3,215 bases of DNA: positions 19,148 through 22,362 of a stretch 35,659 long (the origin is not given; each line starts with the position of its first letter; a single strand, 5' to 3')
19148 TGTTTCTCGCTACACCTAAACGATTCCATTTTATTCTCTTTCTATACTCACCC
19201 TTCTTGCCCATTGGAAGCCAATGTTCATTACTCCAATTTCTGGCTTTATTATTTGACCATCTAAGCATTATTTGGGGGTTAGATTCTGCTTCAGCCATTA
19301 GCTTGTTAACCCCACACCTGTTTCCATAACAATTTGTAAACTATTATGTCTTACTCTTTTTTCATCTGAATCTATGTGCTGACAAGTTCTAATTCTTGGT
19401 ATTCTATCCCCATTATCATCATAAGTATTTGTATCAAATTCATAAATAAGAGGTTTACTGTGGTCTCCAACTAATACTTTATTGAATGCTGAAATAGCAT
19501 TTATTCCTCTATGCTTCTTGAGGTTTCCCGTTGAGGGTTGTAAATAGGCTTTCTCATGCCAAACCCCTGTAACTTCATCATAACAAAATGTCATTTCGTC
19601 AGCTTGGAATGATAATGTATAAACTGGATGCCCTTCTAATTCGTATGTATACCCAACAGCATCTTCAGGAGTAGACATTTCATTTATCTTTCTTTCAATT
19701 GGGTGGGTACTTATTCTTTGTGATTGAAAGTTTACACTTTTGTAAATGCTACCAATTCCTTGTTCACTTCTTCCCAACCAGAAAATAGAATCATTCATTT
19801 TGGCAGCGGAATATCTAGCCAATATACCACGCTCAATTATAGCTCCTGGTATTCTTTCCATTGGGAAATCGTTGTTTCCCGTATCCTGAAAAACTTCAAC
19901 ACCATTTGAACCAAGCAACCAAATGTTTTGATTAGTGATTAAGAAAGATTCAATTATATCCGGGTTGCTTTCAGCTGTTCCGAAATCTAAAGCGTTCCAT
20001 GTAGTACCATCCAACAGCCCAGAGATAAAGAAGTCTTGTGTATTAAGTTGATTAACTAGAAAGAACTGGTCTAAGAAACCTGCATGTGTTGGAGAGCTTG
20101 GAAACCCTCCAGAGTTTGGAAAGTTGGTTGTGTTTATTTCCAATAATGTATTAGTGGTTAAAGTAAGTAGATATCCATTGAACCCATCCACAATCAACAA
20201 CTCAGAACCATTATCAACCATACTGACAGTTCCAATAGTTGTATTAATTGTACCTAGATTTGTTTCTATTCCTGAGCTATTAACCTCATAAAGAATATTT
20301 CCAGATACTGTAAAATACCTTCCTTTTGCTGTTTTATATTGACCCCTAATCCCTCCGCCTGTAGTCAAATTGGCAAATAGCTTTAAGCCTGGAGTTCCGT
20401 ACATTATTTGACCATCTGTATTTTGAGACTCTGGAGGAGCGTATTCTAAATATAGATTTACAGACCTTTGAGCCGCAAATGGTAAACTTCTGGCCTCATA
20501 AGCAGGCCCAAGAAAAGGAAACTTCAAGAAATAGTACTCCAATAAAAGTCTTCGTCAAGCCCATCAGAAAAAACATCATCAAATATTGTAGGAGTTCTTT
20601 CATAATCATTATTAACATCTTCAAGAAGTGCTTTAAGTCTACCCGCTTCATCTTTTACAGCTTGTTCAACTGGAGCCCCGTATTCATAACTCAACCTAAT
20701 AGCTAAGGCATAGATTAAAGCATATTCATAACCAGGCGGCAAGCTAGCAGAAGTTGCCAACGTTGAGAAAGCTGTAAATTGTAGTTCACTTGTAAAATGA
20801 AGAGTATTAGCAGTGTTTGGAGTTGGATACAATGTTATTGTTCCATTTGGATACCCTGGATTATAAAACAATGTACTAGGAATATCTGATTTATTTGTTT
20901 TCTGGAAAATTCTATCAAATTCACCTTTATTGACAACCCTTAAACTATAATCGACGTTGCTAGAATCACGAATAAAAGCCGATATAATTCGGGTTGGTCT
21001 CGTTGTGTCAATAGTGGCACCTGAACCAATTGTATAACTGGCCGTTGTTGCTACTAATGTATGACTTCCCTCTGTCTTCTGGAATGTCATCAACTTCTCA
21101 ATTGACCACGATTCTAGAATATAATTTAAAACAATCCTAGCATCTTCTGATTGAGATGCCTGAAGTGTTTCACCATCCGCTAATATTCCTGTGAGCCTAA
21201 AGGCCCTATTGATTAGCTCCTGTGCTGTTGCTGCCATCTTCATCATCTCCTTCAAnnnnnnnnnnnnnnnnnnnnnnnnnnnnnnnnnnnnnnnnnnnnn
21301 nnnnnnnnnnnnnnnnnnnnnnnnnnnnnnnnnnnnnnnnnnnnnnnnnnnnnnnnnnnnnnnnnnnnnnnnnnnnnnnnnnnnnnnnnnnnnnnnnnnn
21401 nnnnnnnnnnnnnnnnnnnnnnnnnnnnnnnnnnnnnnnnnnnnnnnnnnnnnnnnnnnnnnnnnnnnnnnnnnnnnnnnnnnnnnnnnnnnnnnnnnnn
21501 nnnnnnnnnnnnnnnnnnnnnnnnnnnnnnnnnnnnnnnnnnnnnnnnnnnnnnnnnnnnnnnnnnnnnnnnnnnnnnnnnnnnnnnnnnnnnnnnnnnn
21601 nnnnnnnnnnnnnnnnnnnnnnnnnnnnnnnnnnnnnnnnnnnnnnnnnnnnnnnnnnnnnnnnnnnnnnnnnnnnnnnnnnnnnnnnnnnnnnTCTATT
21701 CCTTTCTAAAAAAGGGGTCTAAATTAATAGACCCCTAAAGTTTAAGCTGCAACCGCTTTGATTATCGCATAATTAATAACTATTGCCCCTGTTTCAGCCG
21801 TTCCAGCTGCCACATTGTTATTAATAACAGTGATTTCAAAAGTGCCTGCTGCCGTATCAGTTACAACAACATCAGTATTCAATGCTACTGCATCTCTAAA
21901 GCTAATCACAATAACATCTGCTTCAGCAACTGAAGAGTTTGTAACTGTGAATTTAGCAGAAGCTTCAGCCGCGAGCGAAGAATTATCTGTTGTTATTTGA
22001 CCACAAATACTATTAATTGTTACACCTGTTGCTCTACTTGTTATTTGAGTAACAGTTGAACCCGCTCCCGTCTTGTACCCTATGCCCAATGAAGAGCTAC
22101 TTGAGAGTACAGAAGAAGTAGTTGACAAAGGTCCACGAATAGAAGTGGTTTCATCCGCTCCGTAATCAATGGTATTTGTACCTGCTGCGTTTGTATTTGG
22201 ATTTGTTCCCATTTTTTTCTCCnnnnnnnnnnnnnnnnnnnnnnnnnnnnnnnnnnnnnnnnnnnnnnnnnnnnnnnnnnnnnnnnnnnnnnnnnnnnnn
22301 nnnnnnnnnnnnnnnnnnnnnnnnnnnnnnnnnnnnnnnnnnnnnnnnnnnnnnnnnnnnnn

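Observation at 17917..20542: Split gp10-like tail hub whose C-terminal module is also fused to a LamG lectin-like protein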

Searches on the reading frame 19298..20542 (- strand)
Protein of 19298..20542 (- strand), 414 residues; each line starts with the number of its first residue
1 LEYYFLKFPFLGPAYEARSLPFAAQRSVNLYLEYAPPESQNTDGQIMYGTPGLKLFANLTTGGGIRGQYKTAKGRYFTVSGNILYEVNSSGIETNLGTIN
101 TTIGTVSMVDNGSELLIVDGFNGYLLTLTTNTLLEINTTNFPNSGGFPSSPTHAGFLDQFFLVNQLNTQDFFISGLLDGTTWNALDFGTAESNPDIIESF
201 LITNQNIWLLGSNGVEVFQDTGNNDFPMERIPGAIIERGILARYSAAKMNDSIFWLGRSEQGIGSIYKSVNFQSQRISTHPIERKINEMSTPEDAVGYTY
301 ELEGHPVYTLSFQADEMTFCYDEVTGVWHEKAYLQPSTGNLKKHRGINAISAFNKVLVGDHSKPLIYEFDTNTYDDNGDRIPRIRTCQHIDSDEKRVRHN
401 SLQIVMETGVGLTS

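Call 3: search_protein_families(library=pfam, proteins=[window:19298-20542:-], max_evalue=0.1)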
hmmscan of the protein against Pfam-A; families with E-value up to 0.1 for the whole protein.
window:19298-20542:- (414 aa): 1 family
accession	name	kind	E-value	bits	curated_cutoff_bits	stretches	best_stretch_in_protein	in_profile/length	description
PF11134.13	Phage_stabilise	-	3.6e-07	29.6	25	1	35-379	29-370/469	Phage stabilisation protein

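Call 4: search_protein_families(library=phrogs, proteins=[window:19298-20542:-], max_evalue=0.01)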
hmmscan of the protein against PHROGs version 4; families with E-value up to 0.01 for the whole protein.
window:19298-20542:- (414 aa): 1 family
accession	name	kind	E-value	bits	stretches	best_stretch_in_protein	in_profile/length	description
phrog_578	-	connector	1.6e-96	324.7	1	7-412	5-400/486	head closure Hc3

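Call 7: search_dna_similar(query=window:19298-20542:-, collection=phages, mode=protein, max_rows=40)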
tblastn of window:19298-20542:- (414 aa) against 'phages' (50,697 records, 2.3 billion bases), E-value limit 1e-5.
Records with a match: 51; places in all: 51; records where one place covers at least 80% of the query: 41.
Best place of each record, by identity: <60% 51.
By first word of the organism name: Vibrio 19; Caudoviricetes 10; Xylella 3; Pseudanabaena 3; Rhodoferax 2; Phage 2; Pseudomonas 2; Shewanella 2; Thalassomonas 2; Bacteriophage 1; and 5 more.
By host as written in the record: - 14; Vibrio crassostreae 10; Pseudanabaena sp. 3; Rhodoferax sp. IMCC26218 2; Shewanella inventionis KX27 2; Vibrio cyclitrophicus 2; Thalassomonas loyana LMG 22536 2; Vibrio tasmaniensis 2; and 12 more.
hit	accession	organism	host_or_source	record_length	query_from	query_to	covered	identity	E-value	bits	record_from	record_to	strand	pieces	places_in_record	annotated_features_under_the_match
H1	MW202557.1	Caudoviricetes sp.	Manatee Spring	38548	6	414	99%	39.0%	3e-80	275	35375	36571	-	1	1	phage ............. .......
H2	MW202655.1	Bacteriophage sp.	Manatee Spring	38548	6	414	99%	39.0%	3e-80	275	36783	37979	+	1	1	phage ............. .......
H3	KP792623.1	Rhodoferax phage P26218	Rhodoferax sp. IMCC26218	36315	7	414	99%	38.9%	3e-82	281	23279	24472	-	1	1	hypothetical protein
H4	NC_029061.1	Rhodoferax phage P26218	Rhodoferax sp. IMCC26218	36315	7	414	99%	38.9%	3e-82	281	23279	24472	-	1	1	head closure Hc3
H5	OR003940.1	Phage DSL-LC05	Gammaproteobacteria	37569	5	412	99%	37.1%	2e-69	243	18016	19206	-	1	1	packaged DNA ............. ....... | tail adaptor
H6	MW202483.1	Caudoviricetes sp.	Manatee Spring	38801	6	413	99%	35.8%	1e-64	229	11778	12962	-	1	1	phage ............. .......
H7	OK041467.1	Pseudomonas phage PAE2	Pseudomonas aeruginosa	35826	6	411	98%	35.2%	1e-58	212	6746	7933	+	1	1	hypothetical protein | putative tail accessory factor protein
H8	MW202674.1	Caudoviricetes sp.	Manatee Spring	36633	3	413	99%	33.8%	8e-52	192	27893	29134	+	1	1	phage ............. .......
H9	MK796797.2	Shewanella phage X14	Shewanella inventionis KX27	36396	18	413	96%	33.7%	7e-48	181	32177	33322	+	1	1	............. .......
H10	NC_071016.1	Shewanella phage X14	Shewanella inventionis KX27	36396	18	413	96%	33.7%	7e-48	181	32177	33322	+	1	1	head closure Hc3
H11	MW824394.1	Vibrio phage 41E34.2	Vibrio crassostreae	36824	18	412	95%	33.7%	3e-48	182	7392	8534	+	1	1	putative packaged DNA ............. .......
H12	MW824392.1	Vibrio phage 34E29.1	Vibrio crassostreae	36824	18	412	95%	33.7%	3e-48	182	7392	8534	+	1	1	hypothetical protein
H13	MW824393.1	Vibrio phage 36E38.1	Vibrio crassostreae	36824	18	412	95%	33.7%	3e-48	182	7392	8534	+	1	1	packaged DNA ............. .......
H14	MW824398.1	Vibrio phage 44E38.1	Vibrio crassostreae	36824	18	412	95%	33.7%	3e-48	182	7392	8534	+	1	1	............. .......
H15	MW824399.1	Vibrio phage 44E38.2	Vibrio crassostreae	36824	18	412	95%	33.7%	3e-48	182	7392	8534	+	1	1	hypothetical protein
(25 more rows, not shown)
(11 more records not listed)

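Call 18: search_solved_structures(query=window:19298-20542:-, max_evalue=1, show_alignments=1)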
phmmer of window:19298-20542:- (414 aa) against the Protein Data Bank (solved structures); distinct sequences matched with E-value up to 1: 5.
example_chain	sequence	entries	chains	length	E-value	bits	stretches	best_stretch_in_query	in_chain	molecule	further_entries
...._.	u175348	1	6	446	5.3e-21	78.1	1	28-259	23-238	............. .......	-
7eeq_1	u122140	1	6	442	3.1e-20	75.6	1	44-331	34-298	Needle head proteins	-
8tvr_S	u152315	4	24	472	3.4e-08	35.9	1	31-375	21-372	Packaged DNA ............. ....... gp10 | Phage stabilisation protein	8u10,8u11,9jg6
8eap_G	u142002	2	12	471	2.3e-07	33.2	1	31-375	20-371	Packaged DNA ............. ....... gp10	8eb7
7sg7_T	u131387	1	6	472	0.00013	24.2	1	31-322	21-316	Gene 8 protein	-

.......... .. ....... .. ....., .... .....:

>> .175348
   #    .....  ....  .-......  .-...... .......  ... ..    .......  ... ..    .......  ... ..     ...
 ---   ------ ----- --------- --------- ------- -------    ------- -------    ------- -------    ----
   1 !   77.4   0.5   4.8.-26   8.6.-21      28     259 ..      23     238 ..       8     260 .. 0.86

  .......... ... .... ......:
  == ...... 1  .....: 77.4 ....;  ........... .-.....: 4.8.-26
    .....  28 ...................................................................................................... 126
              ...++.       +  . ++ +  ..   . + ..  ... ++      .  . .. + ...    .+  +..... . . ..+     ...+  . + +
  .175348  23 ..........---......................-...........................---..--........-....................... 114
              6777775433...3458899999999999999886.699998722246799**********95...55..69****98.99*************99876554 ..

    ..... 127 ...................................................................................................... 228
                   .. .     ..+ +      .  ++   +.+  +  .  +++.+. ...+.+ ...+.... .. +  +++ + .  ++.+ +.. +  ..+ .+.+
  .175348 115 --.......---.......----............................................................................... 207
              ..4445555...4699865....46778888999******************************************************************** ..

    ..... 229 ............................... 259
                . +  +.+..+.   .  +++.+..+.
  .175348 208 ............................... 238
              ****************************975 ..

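Call 50: get_annotated_region(hit=H4, flank=6000)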
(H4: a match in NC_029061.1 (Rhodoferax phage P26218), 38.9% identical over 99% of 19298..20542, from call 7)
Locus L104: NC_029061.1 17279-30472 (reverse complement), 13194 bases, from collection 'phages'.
description: Rhodoferax phage P26218, complete genome.
organism: Rhodoferax phage P26218 (NCBI taxid 1636270)
taxonomy: Viruses; Duplodnaviria; Heunggongvirae; Uroviricota; Caudoviricetes
host: Rhodoferax sp. IMCC26218; source: -; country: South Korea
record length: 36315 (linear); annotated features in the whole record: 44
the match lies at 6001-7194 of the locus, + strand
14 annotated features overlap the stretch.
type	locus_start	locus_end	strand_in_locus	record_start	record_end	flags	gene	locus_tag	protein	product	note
CDS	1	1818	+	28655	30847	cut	-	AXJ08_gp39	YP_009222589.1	portal protein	-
CDS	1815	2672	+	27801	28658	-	-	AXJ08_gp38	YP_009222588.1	head scaffolding protein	similar to scaffold protein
CDS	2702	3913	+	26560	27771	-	-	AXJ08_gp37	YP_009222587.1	major head protein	-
CDS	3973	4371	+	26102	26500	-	-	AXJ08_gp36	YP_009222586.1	hypothetical protein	-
CDS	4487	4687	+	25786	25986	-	-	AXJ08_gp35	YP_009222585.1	hypothetical protein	-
CDS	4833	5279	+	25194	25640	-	-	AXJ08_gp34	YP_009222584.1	hypothetical protein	-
CDS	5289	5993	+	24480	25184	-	-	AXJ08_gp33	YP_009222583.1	hypothetical protein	-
CDS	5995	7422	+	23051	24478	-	-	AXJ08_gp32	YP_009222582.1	head closure Hc3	similar to packaged DNA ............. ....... gp10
CDS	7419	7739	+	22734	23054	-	-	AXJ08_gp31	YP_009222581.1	hypothetical protein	-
CDS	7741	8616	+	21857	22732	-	-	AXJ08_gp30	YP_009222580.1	hypothetical protein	similar to putative tail fiber protein [Ralstonia phage RSK1]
CDS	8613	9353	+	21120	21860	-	-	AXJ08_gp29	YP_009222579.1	DNA ejection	-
CDS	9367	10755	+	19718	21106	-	-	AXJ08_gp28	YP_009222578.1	hypothetical protein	-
CDS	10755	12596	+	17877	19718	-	-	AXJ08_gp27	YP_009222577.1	hypothetical protein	-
CDS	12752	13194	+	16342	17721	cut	-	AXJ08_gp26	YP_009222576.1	hypothetical protein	-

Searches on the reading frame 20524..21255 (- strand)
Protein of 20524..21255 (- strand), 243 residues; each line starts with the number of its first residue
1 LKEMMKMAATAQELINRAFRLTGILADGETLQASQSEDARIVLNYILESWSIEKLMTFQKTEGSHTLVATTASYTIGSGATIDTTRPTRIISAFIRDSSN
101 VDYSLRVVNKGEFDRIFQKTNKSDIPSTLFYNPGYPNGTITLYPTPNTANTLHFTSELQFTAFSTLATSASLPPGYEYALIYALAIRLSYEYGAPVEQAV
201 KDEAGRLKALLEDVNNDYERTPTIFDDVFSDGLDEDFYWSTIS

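Call 3: search_protein_families(library=pfam, proteins=[window:20524-21255:-], max_evalue=0.1)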
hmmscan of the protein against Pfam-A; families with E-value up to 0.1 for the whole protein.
window:20524-21255:- (243 aa): 1 family
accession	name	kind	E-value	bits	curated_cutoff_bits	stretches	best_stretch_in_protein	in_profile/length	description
PF24175.2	SU10_adaptor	-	3.5e-10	41.1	27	1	10-214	2-181/194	SU10 adaptor protein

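Call 4: search_protein_families(library=phrogs, proteins=[window:20524-21255:-], max_evalue=0.01)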
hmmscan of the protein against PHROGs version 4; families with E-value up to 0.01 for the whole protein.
window:20524-21255:- (243 aa): 2 families
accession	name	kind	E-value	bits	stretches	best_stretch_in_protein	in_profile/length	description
phrog_12985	-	unknown function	1.7e-49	169.8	1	9-211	2-208/238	-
phrog_637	-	connector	0.0002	22.2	0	171-211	72-112/156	head-tail adaptor Ad3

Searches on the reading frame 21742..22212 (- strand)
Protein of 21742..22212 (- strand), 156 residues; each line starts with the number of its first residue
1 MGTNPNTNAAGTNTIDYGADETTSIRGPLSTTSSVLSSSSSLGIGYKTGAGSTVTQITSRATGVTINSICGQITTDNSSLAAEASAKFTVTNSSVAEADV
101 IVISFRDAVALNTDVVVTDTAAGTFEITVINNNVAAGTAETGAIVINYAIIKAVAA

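Call 48: search_protein_families(library=phrogs, proteins=[window:21742-22212:-], max_evalue=0.001)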
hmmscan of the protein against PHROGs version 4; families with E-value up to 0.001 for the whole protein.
window:21742-22212:- (156 aa): 1 family
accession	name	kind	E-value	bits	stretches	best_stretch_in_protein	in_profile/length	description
phrog_18251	-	unknown function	1.1e-24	88.4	1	11-155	143-283/284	-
